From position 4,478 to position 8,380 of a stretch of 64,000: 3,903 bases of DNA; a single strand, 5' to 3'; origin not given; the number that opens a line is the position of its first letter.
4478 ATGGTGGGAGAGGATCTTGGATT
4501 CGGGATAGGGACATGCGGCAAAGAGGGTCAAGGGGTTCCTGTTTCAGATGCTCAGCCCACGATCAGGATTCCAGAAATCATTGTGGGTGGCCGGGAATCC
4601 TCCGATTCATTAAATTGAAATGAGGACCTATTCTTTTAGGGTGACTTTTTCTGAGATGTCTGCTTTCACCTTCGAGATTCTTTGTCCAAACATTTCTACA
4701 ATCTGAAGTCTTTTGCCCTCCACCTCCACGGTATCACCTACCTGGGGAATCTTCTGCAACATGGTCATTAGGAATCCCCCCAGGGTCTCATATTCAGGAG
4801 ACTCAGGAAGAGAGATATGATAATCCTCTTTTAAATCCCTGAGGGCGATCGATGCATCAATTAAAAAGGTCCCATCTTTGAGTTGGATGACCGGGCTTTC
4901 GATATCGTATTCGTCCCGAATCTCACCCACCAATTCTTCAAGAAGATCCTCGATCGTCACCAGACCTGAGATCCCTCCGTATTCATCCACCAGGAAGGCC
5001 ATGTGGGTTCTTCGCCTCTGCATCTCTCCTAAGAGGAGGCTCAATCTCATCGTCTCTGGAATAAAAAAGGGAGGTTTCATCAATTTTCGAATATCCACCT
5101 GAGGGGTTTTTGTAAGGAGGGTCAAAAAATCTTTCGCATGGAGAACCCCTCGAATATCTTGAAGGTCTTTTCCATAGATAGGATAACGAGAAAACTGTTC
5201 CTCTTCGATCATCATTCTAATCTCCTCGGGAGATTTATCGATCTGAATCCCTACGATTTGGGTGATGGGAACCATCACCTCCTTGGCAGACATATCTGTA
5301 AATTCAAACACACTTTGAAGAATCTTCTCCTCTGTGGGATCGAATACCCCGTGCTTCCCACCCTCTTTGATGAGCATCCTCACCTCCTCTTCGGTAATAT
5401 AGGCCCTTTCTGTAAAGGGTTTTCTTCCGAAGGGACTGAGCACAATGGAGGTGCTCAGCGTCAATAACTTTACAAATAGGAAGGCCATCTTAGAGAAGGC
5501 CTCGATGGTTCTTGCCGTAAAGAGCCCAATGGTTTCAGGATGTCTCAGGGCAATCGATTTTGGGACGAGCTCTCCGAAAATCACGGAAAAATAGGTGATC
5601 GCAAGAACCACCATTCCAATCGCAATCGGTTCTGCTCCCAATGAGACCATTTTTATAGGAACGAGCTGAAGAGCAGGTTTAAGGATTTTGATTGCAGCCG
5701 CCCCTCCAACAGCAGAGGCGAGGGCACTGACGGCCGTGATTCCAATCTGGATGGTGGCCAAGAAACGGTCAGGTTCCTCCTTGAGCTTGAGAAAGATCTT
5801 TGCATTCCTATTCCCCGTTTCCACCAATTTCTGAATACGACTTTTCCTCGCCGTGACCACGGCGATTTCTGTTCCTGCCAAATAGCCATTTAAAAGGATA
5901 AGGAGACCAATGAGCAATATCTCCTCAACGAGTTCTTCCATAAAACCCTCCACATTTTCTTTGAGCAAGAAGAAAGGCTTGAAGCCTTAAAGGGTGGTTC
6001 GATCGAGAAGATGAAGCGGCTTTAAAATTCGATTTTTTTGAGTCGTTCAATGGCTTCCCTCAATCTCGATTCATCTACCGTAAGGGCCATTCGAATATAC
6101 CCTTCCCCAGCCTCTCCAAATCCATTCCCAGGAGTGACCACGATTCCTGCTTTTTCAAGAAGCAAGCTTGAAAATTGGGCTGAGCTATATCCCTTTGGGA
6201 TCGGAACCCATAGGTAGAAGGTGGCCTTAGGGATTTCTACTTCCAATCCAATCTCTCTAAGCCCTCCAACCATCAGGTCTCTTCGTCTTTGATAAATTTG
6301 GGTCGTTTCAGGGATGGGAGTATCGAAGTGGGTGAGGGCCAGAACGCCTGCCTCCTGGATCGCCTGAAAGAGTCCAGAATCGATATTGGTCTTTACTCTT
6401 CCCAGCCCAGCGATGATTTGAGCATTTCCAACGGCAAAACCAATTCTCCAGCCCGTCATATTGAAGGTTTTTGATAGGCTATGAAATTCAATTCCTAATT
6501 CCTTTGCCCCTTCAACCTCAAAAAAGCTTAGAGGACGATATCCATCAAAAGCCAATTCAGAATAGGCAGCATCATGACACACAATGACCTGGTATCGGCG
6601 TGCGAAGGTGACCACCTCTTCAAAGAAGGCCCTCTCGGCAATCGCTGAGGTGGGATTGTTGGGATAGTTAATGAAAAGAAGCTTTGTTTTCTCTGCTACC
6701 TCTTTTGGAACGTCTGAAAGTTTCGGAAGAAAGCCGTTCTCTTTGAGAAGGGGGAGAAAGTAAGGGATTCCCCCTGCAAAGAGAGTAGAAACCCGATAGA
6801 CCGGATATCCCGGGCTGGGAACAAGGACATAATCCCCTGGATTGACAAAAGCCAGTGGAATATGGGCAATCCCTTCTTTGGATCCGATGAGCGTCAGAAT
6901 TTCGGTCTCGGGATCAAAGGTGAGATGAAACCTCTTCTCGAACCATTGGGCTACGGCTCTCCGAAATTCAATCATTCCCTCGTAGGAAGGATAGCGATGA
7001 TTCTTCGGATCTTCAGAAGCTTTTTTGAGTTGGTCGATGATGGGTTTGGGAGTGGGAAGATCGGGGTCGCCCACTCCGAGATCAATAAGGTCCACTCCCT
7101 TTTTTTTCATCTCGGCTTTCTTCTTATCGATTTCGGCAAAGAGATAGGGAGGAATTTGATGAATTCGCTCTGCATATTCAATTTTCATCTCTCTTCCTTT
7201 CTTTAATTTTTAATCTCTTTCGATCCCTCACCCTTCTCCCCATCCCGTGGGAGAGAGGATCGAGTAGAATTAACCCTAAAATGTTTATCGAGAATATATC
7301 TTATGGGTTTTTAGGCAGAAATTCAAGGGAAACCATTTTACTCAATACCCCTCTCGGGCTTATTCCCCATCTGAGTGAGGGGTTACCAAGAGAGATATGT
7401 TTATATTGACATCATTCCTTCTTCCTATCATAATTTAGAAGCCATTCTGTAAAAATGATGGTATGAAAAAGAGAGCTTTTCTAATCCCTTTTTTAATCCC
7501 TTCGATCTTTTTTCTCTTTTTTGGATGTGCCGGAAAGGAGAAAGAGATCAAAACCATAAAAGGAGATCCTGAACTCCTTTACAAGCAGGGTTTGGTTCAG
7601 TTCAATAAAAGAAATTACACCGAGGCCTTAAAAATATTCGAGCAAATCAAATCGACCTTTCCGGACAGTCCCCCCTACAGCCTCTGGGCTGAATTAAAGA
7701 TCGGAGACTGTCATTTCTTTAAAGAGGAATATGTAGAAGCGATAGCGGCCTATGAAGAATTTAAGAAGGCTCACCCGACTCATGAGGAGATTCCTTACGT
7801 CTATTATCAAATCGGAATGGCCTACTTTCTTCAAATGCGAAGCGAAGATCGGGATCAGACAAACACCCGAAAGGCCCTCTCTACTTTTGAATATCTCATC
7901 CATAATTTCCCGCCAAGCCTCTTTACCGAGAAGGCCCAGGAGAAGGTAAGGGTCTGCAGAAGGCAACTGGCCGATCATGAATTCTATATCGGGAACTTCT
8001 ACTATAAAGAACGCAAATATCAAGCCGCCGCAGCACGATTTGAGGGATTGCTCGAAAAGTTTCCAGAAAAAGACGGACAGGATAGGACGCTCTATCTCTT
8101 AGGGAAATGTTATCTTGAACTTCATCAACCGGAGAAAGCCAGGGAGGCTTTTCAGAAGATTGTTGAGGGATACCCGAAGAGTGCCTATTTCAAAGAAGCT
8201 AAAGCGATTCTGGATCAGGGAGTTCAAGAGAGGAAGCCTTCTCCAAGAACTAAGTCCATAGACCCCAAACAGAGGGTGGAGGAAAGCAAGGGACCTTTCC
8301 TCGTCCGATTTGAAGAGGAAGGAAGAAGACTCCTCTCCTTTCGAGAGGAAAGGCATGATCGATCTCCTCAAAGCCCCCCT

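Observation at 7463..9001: BamD-like outer-membrane lipoprotein fused to an LptA/OstA-like domain through a long E/K/R-rich linker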

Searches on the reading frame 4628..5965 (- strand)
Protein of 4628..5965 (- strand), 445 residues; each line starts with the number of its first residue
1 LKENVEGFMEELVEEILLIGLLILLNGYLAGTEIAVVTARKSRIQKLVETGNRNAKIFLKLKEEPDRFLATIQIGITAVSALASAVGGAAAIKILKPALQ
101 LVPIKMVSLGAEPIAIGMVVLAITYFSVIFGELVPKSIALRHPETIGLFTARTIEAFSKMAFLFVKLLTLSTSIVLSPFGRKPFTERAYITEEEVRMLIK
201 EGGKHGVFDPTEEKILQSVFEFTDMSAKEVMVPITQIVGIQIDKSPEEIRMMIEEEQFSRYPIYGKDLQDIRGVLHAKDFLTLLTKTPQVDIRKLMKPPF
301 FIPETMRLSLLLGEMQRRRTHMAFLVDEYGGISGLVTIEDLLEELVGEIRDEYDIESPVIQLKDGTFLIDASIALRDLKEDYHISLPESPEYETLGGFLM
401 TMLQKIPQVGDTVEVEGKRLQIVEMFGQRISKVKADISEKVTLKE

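Call 37: search_protein_families(library=pfam, proteins=[window:4628-5965:-], max_evalue=0.000001)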
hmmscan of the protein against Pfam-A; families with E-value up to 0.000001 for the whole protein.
window:4628-5965:- (445 aa): 3 families
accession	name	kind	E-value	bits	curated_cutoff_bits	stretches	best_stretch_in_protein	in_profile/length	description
PF01595.25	CNNM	-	2.5e-46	158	28.4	1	18-212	2-181/181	Cyclin M transmembrane N-terminal domain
PF03471.22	CorC_HlyC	-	6.3e-22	77.8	27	1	361-436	2-78/81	Transporter associated domain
PF00571.33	CBS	-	3.2e-12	47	24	0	293-346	2-56/57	CBS domain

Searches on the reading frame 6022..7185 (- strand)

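Call 37: search_protein_families(library=pfam, proteins=[window:6022-7185:-], max_evalue=0.000001)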
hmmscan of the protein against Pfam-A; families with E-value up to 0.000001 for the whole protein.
window:6022-7185:- (387 aa): 1 family
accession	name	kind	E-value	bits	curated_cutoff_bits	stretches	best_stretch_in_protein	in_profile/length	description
PF00155.27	Aminotran_1_2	-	5.8e-66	223.6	19.7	1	32-382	2-361/361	Aminotransferase class I and II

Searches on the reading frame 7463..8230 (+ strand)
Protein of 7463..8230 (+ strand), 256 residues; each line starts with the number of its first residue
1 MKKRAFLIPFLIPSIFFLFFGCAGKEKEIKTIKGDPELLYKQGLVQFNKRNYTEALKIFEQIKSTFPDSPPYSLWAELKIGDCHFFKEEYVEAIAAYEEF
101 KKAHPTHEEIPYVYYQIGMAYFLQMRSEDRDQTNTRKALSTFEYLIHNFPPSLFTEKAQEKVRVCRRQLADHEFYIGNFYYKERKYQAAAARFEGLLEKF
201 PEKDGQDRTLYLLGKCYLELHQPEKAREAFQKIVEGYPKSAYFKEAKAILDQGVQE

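Call 3: search_protein_families(library=pfam, proteins=[window:7463-8230:+], max_evalue=1)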
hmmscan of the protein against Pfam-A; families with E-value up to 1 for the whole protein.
window:7463-8230:+ (256 aa): 29 families (the best 25 are shown)
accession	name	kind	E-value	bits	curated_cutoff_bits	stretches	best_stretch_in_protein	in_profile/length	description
PF13525.12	YfiO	-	8.3e-42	143.7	25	2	36-228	5-199/203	Outer membrane lipoprotein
PF13174.12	TPR_6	-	4e-28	96.5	26.3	5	209-240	2-33/33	Tetratricopeptide repeat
PF13512.12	TPR_18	-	5.8e-17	62.6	21.9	1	38-161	12-144/145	Tetratricopeptide repeat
PF07719.23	TPR_2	-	1.2e-16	59.8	27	4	209-235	3-29/34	Tetratricopeptide repeat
PF00515.34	TPR_1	-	3.7e-15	55.5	27.8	3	209-234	3-28/34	Tetratricopeptide repeat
PF13424.12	TPR_12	-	1.2e-14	54.7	30.1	3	175-238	8-76/77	Tetratricopeptide repeat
PF14559.12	TPR_19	-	1.3e-14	54.7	25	2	182-248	3-66/68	Tetratricopeptide repeat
PF13432.12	TPR_16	-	2.4e-14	53.9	32.7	2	180-241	7-65/65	Tetratricopeptide repeat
PF13428.12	TPR_14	-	2e-13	50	23.5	1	208-249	2-43/44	Tetratricopeptide repeat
PF12895.13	ANAPC3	-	2.9e-11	43.9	27.2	3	167-232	20-81/82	Anaphase-promoting complex, cyclosome, subunit 3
PF13181.12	TPR_8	-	8.9e-10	38.4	25.7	1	208-235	2-29/34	Tetratricopeptide repeat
PF13431.12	TPR_17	-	2.8e-05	24.5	24.4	1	209-228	15-34/34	Tetratricopeptide repeat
PF23914.1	TPR_CcmH_CycH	-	3.2e-05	24.3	42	0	211-240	54-83/158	Cytochrome c-type biogenesis protein H TPR domain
PF23300.3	HEAT_Nup120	-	5.9e-05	23.4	29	1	209-238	28-58/170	Nucleoporin Nup120, HEAT repeats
PF24575.1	TPR_Slam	-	0.00024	21.9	35.2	0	39-71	50-82/104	Surface lipoprotein assembly modifier, N-terminal TPR repeats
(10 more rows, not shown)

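Call 10: search_solved_structures(query=window:7463-8230:+, max_evalue=0.001, show_alignments=1)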
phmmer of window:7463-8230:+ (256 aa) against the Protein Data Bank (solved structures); distinct sequences matched with E-value up to 0.001: 34.
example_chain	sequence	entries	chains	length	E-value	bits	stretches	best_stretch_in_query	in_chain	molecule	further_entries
9cmw_D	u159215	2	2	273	2.3e-21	79.7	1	21-245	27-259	Outer membrane protein assembly factor BamD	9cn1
9cn0_D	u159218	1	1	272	4.2e-21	78.8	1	21-245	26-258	Outer membrane protein assembly factor BamD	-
5waq_A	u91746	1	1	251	6.1e-21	78.3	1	22-245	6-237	Outer membrane protein assembly factor BamD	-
9pxg_D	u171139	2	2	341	4e-19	72.3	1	11-249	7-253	Outer membrane protein assembly factor BamD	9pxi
5d0o_D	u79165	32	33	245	4.9e-19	72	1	12-233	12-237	Outer membrane protein assembly factor BamD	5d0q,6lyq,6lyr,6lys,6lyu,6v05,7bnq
8adg_D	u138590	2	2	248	5e-19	72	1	12-232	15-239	Outer membrane protein assembly factor BamD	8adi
3qky_A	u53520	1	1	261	1.7e-17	67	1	35-244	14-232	Outer membrane assembly lipoprotein YfiO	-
28jl_D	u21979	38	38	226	6.5e-17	65.1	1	22-233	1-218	Outer membrane protein assembly factor BamD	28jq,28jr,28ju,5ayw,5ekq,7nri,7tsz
5efr_A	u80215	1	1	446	8.6e-17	64.7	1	35-242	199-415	BamA-BamD fusion Protein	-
3tgo_A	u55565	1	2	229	1.8e-16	63.7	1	34-233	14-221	UPF0169 lipoprotein yfiO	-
8spr_D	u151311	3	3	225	2.1e-16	63.5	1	35-233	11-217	Outer membrane protein assembly factor BamD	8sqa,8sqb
3q5m_A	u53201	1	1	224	2.4e-16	63.2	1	35-233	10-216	UPF0169 lipoprotein yfiO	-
5ljo_D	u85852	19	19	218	3.4e-16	62.7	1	36-232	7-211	Outer membrane protein assembly factor BamD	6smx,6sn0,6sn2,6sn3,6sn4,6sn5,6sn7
2yhc_A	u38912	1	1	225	5e-16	62.2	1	36-233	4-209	UPF0169 LIPOPROTEIN YFIO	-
9n2d_F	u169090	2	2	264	5.7e-09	39.1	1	15-210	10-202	Bam D | DNA uptake lipoprotein-like protein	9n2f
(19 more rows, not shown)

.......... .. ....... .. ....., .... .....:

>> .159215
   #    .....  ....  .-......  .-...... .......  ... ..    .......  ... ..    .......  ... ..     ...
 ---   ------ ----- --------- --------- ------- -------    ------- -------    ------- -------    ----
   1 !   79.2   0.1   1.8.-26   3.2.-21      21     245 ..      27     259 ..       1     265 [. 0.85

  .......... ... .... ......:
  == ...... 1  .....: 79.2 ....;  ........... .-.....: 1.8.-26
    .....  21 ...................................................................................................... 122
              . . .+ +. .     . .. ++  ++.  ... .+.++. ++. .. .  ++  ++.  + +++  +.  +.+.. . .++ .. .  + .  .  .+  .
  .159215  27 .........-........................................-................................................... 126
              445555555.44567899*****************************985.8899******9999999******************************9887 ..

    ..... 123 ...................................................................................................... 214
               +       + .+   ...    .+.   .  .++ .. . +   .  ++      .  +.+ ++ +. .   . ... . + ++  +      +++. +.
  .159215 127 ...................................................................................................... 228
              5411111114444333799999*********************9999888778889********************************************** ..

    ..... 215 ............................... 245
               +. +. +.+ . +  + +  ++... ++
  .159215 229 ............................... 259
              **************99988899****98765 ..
